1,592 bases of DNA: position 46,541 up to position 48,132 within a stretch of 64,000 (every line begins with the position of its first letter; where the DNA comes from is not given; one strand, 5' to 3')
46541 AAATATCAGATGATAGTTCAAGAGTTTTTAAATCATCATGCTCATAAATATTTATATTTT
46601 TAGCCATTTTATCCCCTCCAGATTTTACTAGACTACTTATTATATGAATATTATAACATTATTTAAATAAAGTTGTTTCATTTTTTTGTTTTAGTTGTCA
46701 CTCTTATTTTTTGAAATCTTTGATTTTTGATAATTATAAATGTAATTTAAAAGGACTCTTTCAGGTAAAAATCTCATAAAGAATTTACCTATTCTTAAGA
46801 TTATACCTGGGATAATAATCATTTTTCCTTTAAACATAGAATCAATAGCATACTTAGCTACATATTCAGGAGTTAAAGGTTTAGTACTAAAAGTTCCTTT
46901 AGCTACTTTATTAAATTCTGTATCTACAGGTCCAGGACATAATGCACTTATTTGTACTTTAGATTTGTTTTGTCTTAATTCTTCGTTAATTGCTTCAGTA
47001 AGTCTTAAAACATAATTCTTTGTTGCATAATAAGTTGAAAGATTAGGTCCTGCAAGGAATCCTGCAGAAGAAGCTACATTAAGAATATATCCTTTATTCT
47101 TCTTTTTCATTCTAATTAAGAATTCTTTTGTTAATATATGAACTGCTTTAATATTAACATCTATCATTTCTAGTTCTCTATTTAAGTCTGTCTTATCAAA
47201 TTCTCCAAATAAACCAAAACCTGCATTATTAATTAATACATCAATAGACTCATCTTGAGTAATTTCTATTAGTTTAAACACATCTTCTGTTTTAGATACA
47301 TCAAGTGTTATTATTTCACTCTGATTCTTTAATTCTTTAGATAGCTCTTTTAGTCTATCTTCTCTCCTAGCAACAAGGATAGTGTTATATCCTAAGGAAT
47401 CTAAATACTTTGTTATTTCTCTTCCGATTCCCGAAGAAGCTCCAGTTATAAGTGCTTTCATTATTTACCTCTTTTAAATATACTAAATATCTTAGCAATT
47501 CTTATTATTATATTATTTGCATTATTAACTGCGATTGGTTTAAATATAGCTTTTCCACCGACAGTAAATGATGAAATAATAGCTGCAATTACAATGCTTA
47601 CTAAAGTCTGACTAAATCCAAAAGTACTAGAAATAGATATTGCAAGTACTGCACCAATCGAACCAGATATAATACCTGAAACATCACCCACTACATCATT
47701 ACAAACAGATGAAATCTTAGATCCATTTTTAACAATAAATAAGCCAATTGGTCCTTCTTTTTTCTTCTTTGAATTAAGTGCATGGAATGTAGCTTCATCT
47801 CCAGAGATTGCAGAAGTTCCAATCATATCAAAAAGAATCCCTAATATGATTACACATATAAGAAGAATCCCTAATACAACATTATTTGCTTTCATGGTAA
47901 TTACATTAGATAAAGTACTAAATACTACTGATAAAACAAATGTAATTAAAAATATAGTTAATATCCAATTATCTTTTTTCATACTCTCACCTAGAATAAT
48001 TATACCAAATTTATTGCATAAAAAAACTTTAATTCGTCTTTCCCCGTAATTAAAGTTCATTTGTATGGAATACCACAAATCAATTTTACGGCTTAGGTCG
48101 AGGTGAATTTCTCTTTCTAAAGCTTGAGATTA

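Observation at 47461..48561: ~0.5-kb stand-alone structured RNA followed by a small 4-TM protein: OLE/OapA-like locus or a new large ncRNA class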

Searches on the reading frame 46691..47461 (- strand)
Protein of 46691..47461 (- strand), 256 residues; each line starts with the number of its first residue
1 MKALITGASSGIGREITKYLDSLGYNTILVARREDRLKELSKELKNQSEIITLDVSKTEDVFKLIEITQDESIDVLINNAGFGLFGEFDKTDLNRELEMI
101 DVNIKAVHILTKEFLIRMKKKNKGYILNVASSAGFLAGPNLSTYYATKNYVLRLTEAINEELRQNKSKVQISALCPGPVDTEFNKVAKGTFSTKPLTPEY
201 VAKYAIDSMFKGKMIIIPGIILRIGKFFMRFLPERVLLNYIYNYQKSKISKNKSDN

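Call 5: search_protein_families(library=pfam, proteins=[window:46691-47461:-], max_evalue=0.01)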
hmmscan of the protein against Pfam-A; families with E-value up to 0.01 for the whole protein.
window:46691-47461:- (256 aa): 6 families
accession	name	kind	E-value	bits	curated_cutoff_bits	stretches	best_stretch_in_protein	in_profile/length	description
PF00106.31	adh_short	-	1.8e-43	148.7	26.6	1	3-185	3-188/195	short chain dehydrogenase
PF13561.12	adh_short_C2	-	5.1e-26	92.1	27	1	7-189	1-186/236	Enoyl-(Acyl carrier protein) reductase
PF08659.16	KR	-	5.5e-09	36.6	22.6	1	4-154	4-159/180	KR domain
PF01370.27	Epimerase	-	5.2e-08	33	20.9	1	3-107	1-95/240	NAD dependent epimerase/dehydratase family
PF13460.12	NAD_binding_10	-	4.6e-05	23.8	27.2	1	7-66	1-59/184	NAD(P)H-binding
PF04321.23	RmlD_sub_bind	-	0.0055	16.3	27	1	1-112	1-87/287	RmlD substrate binding domain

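Call 7: search_protein_families(library=ncbifam, proteins=[window:46691-47461:-], max_evalue=0.01)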
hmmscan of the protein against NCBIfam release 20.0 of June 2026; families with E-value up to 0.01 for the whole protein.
window:46691-47461:- (256 aa): 225 families (the best 25 are shown)
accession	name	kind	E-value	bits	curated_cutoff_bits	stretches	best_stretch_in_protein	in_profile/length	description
NF040690.1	mycolate_SDR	equivalog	1.9e-50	171.7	380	1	2-237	10-253/265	mycolate reductase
NF005806.0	PRK07666.1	equivalog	1.1e-37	129.6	286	1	2-209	9-221/239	3-ketoacyl-ACP reductase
NF005672.0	PRK07454.1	equivalog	5.9e-37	127.1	234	1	2-206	8-218/241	SDR family oxidoreductase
NF005878.0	PRK07825.1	subfamily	1.8e-36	125.9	287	1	4-236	13-244/278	short chain dehydrogenase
NF005594.0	PRK07326.1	equivalog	1.8e-35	122.6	271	1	3-209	9-216/237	SDR family oxidoreductase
NF005559.1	PRK07231.1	subfamily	1.1e-34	120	215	1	3-188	7-195/249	glucose 1-dehydrogenase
NF006123.0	PRK08267.1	equivalog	5.5e-34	117.6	261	1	3-209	5-220/261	SDR family oxidoreductase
NF006565.0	PRK09072.1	equivalog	1.5e-33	116.5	238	1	3-206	8-215/265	SDR family oxidoreductase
NF004824.0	PRK06180.1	subfamily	1.5e-33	116.2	298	1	3-184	7-188/279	oxidoreductase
NF004826.0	PRK06182.1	subfamily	6.1e-33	114.3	305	1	3-198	7-199/274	oxidoreductase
NF004825.0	PRK06181.1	equivalog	3.2e-31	108.6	215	1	3-189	9-198/268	SDR family oxidoreductase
NF004823.0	PRK06179.1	subfamily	3.4e-31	108.7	310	1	3-187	8-187/271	oxidoreductase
NF052558.1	MBtsdlDhBudC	equivalog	1.1e-30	107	270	1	3-186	6-189/250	meso-2,3-butanediol dehydrogenase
NF047923.1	pyridox_DH_SDR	equivalog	2.6e-30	105.7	325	1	2-183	5-186/243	pyridoxal 4-dehydrogenase, SDR-type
NF005495.0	PRK07109.1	subfamily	3.3e-30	105.5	264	1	4-197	12-210/334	SDR family oxidoreductase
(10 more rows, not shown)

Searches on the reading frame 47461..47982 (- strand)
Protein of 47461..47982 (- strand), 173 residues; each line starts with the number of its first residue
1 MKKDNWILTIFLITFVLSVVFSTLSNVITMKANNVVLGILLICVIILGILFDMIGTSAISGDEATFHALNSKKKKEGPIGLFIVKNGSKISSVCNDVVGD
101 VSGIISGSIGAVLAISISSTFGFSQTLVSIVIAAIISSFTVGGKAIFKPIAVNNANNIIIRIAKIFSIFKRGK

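Call 5: search_protein_families(library=pfam, proteins=[window:47461-47982:-], max_evalue=0.01)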
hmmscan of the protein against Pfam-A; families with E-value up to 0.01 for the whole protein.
window:47461-47982:- (173 aa): 0 families

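Call 7: search_protein_families(library=ncbifam, proteins=[window:47461-47982:-], max_evalue=0.01)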
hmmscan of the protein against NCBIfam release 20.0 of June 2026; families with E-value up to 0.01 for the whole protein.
window:47461-47982:- (173 aa): 0 families

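Call 8: find_homologous_proteins(query=window:47461-47982:-)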
Query window:47461-47982:- (173 aa): 1822 proteins with E <= 0.001 among 2358 candidates; the best 120 are listed.
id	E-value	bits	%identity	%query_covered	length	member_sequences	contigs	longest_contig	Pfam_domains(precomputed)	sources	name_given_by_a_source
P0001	8.4e-96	336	100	100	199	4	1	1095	-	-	-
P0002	4.7e-95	334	99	100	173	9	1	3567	-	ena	-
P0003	3.6e-93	328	94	100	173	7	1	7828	-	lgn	-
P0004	2.8e-90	318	93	100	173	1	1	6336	-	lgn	-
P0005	1.8e-88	312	90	100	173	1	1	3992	-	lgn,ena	-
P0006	2.5e-84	299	88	99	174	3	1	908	-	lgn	-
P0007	4.9e-82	291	85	100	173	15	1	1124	-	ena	-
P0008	4.3e-81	288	83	100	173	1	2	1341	-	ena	-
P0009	3.2e-80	286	84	99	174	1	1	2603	-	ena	-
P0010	7.1e-80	284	84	100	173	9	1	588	-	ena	-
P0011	3.9e-78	279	90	100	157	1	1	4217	-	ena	-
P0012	4.0e-70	253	75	100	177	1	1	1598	-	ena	-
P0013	4.4e-70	253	78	99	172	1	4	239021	-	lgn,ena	-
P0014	2.3e-69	250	74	99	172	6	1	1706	-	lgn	-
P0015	3.2e-69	250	84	88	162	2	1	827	-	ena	-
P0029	8.4e-59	216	63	100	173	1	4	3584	PF01595.26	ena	-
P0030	9.3e-59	216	62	100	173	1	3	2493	PF01595.26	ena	-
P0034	1.2e-58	216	62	100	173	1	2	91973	PF01595.26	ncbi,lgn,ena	-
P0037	1.5e-58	215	62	100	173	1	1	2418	PF01595.26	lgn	-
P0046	9.6e-58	213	62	100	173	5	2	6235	PF01595.26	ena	-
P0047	1.1e-57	212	62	100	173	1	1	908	PF01595.26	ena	-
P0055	1.8e-56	208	61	100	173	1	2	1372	PF01595.26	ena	-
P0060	3.0e-55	204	61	98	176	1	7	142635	PF01595.26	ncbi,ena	-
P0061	2.2e-54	202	61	96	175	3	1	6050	PF01595.26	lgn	-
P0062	3.1e-54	201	58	98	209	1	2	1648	PF01595.26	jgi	-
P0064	1.0e-53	199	59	100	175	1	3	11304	PF01595.26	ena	-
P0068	2.5e-53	198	57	100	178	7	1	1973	PF01595.26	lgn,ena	-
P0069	3.0e-53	198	59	98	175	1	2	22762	PF01595.26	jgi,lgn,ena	-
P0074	1.4e-52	196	59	97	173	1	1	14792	PF01595.26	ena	-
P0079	4.0e-52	194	57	98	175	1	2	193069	PF01595.26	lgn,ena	-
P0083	2.5e-51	192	57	99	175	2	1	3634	PF01595.26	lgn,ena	-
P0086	5.3e-51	191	57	66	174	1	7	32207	PF01595.26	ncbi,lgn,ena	-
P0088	8.7e-51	190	56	98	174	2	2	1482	PF01595.26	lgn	-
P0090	1.2e-50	190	57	95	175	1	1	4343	PF01595.26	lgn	-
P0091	3.0e-50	188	60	98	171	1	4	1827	PF01595.26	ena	-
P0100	2.1e-49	186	55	99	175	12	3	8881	PF01595.26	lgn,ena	-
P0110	2.2e-48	182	56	98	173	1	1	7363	PF01595.26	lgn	-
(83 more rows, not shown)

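Call 15: find_related_loci(query=window:47461-47982:-, collection=genome_contigs, flank=3000)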
Query window:47461-47982:- (173 aa) in genome_contigs; peptide patterns used: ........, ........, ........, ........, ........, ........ (x = any residue, [..] = any of these).
599 stretches matched a pattern (row limit reached: there are more); 258 encode a relative of the query (tblastn E <= 1e-3); the best 80 are kept; 80 distinct loci.
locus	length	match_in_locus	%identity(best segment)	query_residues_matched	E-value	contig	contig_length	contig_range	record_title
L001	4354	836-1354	85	1-173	3e-84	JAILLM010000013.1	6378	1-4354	MAG: Bacilli bacterium isolate RUI228 k141_3363669_flag=1_multi=24.0000_len=6378, whole genome shotgun sequence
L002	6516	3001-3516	85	1-172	6e-85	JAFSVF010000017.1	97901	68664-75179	MAG: Bacilli bacterium isolate RGIG3504 Goat_Rumen.Co__c1720865, whole genome shotgun sequence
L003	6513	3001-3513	51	1-170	5e-51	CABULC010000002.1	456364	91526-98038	MAG TPA_asm: uncultured Clostridium sp. isolate MGYG-HGUT-04102 genome assembly, contig: GUT_GENOME256424_2, whole genom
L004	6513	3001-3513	51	1-170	7e-51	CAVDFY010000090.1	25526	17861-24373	bacterium isolate G02607-L1_cleanbin_000033 genome assembly, contig: Spades_G02607-L1_contig_896, whole genome shotgun s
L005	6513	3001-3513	51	1-170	4e-50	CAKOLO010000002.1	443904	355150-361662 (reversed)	MAG: uncultured Bacilli bacterium isolate REFINED_METABAT215_TOP10_CONTIGS_1500_ASSEMBLY_K77_MERGED__Hadza_MoBio_hadza-I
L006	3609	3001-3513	52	1-170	7e-50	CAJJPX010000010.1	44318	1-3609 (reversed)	MAG TPA_asm: uncultured Clostridium sp. isolate ERR321635-bin.24 genome assembly, contig: NODE_548_length_44318_cov_82.0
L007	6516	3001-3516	50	1-171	9e-50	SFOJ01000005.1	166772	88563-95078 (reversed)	MAG: Mollicutes bacterium isolate W3P13.010 Contig127, whole genome shotgun sequence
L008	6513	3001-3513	50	1-170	9e-50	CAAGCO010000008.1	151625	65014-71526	MAG TPA_asm: Bacilli bacterium, isolate HGM10772, WGS project CAAGCO010000000 data, contig: SRS476120_52_k119_56635, who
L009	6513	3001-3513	52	1-170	1e-46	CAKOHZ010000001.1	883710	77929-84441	MAG: uncultured Bacilli bacterium isolate REFINED_METABAT215_TOP10_CONTIGS_1500_ASSEMBLY_K77_MERGED__Hadza_MoBio_hadza-E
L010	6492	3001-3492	50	6-169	2e-46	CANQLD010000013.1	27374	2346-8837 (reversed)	MAG: uncultured Clostridia bacterium isolate Lapin-016__bin21 genome assembly, contig: Lapin-016__NODE_1463_length_27374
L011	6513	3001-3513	53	1-170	1e-45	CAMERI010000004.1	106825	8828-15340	MAG: uncultured bacterium isolate SRR11489791_bin.18_metaWRAP_v1.3_MAG genome assembly, contig: ERZ11466804.84, whole ge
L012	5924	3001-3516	46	1-171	1e-43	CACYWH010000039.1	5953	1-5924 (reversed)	MAG: uncultured Erysipelotrichaceae bacterium isolate RUG12335 genome assembly, contig: RUG12335_asm_39, whole genome sh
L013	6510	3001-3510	40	2-171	2e-42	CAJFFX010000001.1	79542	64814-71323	Candidatus Pseudoscilispira falkowii isolate Chicken_12_mag_143 genome assembly, contig: MAGpy_11413_12_idba_bin_143_fas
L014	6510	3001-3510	56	1-169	4e-42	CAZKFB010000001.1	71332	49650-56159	MAG TPA_asm: uncultured Muribaculaceae bacterium isolate SRP287540_co1_264 genome assembly, contig: NODE_288_length_7133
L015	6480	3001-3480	47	6-165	3e-41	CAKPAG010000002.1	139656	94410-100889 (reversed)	MAG: uncultured Clostridia bacterium isolate REFINED_METABAT215_TOP10_CONTIGS_1500_ASSEMBLY_K77_MERGED__Hadza_MoBio_hadz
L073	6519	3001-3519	40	2-171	2e-34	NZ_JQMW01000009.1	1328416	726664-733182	Clostridium sp. KNHs214 CC89DRAFT_scf7180000000030_quiver.4_C, whole genome shotgun sequence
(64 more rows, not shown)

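Call 34: search_protein_families(library=pfam, proteins=[window:47464-47982:-, L073:3001-3519:+, L013:3001-3510:+], max_evalue=10)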
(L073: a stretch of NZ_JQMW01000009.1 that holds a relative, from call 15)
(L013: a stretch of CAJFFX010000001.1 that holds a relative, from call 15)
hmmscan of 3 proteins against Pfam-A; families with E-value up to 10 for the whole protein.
window:47464-47982:- (173 aa): 3 families
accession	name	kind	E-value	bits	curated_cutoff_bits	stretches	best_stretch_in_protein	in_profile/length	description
PF24985.1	DUF7775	-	0.046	14.6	25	1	9-84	37-112/140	Domain of unknown function (DUF7775)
PF10762.14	DUF2583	-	1.5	9.7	27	1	5-63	11-67/88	Protein of unknown function (DUF2583)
PF01595.25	CNNM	-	9.7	6.3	28.4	1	40-169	2-127/181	Cyclin M transmembrane N-terminal domain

L073:3001-3519:+ (173 aa): 1 family
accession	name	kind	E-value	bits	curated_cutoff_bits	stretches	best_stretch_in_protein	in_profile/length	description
PF01595.25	CNNM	-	0.8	9.8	28.4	1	40-171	1-127/181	Cyclin M transmembrane N-terminal domain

L013:3001-3510:+ (170 aa): 1 family
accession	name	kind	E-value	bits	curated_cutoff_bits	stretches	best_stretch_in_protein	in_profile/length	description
PF01595.25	CNNM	-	0.00045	20.4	28.4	1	43-169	6-128/181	Cyclin M transmembrane N-terminal domain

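Call 38: search_solved_structures(query=A2, max_evalue=10)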
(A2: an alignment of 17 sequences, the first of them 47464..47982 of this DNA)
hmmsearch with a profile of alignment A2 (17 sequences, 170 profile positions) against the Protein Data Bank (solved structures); distinct sequences matched with E-value up to 10: 0.

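Call 46: predict_structure(alignment_id=A3)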
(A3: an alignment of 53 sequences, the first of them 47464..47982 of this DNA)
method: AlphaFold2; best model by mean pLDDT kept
length: 173 residues; sequences in the alignment: 53
mean_pLDDT: 84.4   pTM: 0.77
mean pLDDT of the five models: 84.4, 83.2, 82.9, 82.4, 82.0
residues with pLDDT >= 90: 31; 70-90: 134; 50-70: 3; < 50: 5
segments of 3 or more residues with pLDDT < 50: 171-173
pLDDT, mean of each block of 10 residues (from residue 1): 69 85 81 84 90 91 83 81 88 86 87 86 88 89 88 91 80 43
secondary structure, 60 per line:
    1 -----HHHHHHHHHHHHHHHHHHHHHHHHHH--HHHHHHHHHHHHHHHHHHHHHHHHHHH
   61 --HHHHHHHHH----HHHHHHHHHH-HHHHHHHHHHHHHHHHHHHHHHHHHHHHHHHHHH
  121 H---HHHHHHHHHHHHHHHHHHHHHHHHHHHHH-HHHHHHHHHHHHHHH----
elements in order: H6-31 H34-60 H63-71 H76-85 H87-121 H125-153 H155-169

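Call 50: fold_search(model_id=the predicted structure, library=pdb)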
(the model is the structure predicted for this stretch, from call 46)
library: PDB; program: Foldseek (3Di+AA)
matches with E <= 10: 181; with E <= 0.001: 0
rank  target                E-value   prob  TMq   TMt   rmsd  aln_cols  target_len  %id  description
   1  7m1t_B                4.7e-02  1.00  0.53  0.32   5.0       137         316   18  Crystal structure of an archaeal CNNM, MtCorB, with C-terminal deletion in complex with Mg2+-ATP (released 2021-06-16)
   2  7m1t_A                5.2e-02  1.00  0.48  0.29   5.8       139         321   17  Crystal structure of an archaeal CNNM, MtCorB, with C-terminal deletion in complex with Mg2+-ATP (released 2021-06-16)
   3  7m1u_A                1.2e-01  1.00  0.51  0.31   5.3       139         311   17  Crystal structure of an archaeal CNNM, MtCorB, R235L mutant with C-terminal deletion (released 2021-06-16)
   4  7m1u_B                1.8e-01  0.99  0.48  0.31   5.3       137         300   16  Crystal structure of an archaeal CNNM, MtCorB, R235L mutant with C-terminal deletion (released 2021-06-16)
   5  7aue_R                6.9e-01  0.14  0.23  0.17  19.7       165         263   16  Melanocortin receptor 4 (MC4R) Gs protein complex (released 2021-04-28)
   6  3zpr_B                1.2e+00  0.15  0.22  0.15  21.4       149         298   13  Thermostabilised turkey beta1 adrenergic receptor with 4-methyl-2-(piperazin-1-yl) quinoline bound (released 2013-04-03)
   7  7ymj_A                1.2e+00  0.08  0.16  0.11  24.0       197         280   10  Cryo-EM structure of alpha1AAR-Nb6 complex bound to tamsulosin (released 2023-07-05)
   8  3zpr_A                1.3e+00  0.13  0.21  0.15  21.2       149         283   12  Thermostabilised turkey beta1 adrenergic receptor with 4-methyl-2-(piperazin-1-yl) quinoline bound (released 2013-04-03)
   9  7cff                  1.4e+00  0.90  0.50  0.54   3.7       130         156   19  Structure of the thermostabilized transmembrane domain of the bacterial CNNM/CorC family Mg2+ transporter in complex wit (released 2021-02-24)
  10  6w25_A                1.6e+00  0.06  0.17  0.07  22.9       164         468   13  Crystal structure of the Melanocortin-4 Receptor (MC4R) in complex with SHU9119 (released 2020-04-29)
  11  7jjo_R                1.7e+00  0.12  0.20  0.14  20.6       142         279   12  Structural Basis of the Activation of Heterotrimeric Gs-protein by Isoproterenol-bound Beta1-Adrenergic Receptor (released 2020-09-02)
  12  8wkz_A                2.0e+00  0.08  0.21  0.10  21.6       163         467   15  Crystal structure of the Melanocortin-4 Receptor (MC4R) in complex with S31 (released 2024-08-07)
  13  7ul5_A                2.0e+00  0.08  0.19  0.13  22.8       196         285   15  CryoEM Structure of Inactive SSTR2 bound to Nb6 (released 2022-06-29)
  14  8hvt_A                2.1e+00  0.09  0.21  0.09  21.1       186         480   14  Structure of the human CLC-7/Ostm1 complex reveals a novel state (released 2024-01-03)
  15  7t10_R                2.3e+00  0.08  0.19  0.13  20.3       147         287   16  CryoEM structure of somatostatin receptor 2 in complex with somatostatin-14 and Gi3 (released 2022-03-09)
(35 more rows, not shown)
